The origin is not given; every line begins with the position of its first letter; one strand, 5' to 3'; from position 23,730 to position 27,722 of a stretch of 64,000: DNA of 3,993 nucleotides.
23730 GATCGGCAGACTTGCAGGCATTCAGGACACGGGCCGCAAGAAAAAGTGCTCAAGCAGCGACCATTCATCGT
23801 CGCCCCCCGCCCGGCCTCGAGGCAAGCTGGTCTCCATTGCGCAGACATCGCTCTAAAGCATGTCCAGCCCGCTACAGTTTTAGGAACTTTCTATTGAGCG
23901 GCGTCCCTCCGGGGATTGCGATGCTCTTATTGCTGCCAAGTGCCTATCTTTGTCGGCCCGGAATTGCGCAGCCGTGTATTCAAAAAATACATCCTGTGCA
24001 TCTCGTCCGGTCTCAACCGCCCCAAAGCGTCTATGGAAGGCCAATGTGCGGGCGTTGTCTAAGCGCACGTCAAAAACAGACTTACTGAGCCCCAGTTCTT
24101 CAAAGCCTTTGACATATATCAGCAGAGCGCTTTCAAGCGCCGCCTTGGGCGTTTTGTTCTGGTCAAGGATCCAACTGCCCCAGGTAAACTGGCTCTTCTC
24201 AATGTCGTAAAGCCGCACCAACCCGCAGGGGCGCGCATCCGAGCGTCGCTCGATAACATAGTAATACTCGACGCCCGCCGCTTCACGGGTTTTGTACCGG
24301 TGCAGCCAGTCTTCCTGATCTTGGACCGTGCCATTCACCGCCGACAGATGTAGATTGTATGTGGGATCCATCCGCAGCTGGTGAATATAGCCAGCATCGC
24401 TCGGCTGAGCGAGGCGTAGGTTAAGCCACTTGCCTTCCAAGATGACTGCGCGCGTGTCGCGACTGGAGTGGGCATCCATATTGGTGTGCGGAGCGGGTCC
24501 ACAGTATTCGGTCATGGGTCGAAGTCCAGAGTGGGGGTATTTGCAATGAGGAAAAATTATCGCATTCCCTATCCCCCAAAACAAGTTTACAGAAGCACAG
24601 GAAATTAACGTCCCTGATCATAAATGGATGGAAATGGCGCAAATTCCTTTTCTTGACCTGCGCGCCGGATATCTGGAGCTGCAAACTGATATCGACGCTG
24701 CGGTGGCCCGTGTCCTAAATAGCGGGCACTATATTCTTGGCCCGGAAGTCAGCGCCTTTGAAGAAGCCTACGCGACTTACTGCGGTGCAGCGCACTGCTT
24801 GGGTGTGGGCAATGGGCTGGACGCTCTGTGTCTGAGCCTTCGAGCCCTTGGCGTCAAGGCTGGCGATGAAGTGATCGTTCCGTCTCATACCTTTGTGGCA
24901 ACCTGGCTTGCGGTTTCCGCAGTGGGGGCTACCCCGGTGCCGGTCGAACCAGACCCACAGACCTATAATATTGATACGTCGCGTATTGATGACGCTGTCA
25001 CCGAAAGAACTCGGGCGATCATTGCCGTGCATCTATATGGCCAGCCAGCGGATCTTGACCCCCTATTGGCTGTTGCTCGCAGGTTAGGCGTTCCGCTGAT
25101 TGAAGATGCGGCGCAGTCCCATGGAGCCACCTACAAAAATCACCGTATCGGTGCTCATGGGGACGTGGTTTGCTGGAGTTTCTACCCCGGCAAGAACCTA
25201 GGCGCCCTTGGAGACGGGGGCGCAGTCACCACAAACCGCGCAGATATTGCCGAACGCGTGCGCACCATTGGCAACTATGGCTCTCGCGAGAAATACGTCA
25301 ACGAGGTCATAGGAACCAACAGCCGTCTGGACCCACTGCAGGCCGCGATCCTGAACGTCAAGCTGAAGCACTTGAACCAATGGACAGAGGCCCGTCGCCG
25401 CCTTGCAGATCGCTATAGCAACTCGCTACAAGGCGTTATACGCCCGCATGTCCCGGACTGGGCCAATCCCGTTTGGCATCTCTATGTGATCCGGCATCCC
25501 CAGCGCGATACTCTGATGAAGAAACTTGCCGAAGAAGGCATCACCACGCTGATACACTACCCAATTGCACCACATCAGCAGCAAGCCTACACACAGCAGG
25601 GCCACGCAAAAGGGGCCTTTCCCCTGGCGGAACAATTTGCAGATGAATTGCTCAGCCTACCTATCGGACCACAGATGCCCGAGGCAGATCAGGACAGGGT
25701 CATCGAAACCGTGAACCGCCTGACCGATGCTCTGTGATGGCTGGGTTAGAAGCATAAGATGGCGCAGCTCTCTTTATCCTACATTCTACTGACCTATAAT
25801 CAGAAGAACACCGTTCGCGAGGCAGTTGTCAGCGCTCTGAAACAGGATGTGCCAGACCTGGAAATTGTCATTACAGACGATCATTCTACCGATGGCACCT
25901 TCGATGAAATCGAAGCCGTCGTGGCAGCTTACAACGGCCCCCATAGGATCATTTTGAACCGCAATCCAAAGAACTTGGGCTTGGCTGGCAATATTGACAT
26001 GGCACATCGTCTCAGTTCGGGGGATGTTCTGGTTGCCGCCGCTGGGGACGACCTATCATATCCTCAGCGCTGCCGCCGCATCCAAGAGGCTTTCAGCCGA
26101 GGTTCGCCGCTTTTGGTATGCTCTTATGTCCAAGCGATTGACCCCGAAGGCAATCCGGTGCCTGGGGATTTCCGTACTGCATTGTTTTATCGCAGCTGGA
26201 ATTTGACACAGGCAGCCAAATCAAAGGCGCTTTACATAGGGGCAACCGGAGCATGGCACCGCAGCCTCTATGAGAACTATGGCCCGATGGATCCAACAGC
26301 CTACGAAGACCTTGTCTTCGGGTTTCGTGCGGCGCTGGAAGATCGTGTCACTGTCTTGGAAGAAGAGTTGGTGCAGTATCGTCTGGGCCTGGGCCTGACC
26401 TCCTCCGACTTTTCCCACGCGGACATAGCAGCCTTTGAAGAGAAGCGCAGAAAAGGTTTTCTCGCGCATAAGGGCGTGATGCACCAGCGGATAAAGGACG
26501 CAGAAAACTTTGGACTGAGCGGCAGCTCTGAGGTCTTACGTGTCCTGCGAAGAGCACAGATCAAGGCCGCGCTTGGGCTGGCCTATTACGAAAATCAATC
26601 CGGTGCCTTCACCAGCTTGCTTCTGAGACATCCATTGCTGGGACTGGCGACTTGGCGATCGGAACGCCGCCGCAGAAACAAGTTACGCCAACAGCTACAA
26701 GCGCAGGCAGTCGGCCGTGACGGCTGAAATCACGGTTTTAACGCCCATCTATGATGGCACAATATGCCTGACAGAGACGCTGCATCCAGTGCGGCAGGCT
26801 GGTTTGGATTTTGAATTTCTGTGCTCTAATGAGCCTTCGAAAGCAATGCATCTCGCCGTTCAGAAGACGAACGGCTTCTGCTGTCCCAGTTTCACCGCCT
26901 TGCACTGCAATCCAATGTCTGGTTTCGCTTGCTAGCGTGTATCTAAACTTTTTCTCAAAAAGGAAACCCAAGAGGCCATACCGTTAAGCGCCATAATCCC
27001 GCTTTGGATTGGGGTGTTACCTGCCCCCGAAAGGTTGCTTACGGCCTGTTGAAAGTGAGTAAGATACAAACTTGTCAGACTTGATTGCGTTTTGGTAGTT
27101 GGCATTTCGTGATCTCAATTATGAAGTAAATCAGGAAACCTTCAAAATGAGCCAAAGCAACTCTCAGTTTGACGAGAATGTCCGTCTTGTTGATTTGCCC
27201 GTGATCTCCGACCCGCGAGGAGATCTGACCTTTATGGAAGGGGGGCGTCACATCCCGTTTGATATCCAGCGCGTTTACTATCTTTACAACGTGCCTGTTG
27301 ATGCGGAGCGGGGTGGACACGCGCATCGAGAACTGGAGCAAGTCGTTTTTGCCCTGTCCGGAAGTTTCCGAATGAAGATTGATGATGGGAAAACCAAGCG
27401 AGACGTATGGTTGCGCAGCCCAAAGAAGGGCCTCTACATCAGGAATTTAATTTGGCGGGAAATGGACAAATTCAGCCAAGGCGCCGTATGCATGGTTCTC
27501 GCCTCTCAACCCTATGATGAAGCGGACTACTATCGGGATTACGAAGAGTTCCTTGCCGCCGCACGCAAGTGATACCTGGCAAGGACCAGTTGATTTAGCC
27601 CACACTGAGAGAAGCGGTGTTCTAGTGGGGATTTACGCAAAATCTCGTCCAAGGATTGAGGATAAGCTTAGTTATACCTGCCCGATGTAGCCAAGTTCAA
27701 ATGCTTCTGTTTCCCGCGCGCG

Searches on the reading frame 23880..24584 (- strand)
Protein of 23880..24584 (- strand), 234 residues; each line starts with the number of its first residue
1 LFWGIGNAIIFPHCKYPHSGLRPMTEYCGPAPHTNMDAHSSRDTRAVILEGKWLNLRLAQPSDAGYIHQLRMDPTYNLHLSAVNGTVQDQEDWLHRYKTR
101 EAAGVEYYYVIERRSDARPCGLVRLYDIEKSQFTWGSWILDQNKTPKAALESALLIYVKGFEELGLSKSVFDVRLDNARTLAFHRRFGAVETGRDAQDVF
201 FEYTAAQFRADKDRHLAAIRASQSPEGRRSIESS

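Call 54: search_protein_families(library=pfam, proteins=[window:23880-24584:-], max_evalue=0.001)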
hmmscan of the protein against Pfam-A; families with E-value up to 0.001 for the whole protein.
window:23880-24584:- (234 aa): 1 family
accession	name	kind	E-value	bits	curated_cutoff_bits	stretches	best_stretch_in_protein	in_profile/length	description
PF13302.13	Acetyltransf_3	-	8.6e-12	46.4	25.4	1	54-189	2-137/138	Acetyltransferase (GNAT) domain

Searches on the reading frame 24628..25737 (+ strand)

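Call 54: search_protein_families(library=pfam, proteins=[window:24628-25737:+], max_evalue=0.001)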
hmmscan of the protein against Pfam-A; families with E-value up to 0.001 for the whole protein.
window:24628-25737:+ (369 aa): 2 families
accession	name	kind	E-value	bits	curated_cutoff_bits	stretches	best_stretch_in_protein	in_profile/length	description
PF01041.23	DegT_DnrJ_EryC1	-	3.7e-118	395.3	19.8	1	19-362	4-359/360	DegT/DnrJ/EryC1/StrS aminotransferase family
PF00155.27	Aminotran_1_2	-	2.8e-06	27.2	19.7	1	42-305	45-328/361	Aminotransferase class I and II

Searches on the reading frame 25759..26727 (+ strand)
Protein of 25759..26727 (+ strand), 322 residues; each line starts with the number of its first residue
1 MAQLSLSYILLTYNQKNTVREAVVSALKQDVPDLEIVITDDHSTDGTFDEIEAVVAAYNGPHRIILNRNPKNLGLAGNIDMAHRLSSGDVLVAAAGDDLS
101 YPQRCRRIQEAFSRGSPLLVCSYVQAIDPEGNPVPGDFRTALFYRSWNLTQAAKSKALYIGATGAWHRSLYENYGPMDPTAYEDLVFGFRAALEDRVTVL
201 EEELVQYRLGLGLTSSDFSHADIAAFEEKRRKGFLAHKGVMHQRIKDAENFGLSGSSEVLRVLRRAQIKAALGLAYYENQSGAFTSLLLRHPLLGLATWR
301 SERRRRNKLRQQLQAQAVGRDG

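Call 54: search_protein_families(library=pfam, proteins=[window:25759-26727:+], max_evalue=0.001)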
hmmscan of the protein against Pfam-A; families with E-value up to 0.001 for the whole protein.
window:25759-26727:+ (322 aa): 2 families
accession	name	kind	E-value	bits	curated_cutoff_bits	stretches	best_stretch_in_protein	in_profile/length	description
PF00535.33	Glycos_transf_2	-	1.9e-20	73.9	23.3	1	8-137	2-128/168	Glycosyl transferase family 2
PF13641.12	Glyco_tranf_2_3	-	1.7e-06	28.7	27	1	11-193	8-196/230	Glycosyltransferase like family 2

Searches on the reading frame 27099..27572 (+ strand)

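Call 54: search_protein_families(library=pfam, proteins=[window:27099-27572:+], max_evalue=0.001)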
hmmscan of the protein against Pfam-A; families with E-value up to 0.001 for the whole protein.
window:27099-27572:+ (157 aa): 1 family
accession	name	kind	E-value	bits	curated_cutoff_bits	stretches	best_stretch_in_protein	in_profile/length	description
PF05523.17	FdtA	-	5.7e-53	178.6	23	1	27-154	2-129/131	WxcM-like, C-terminal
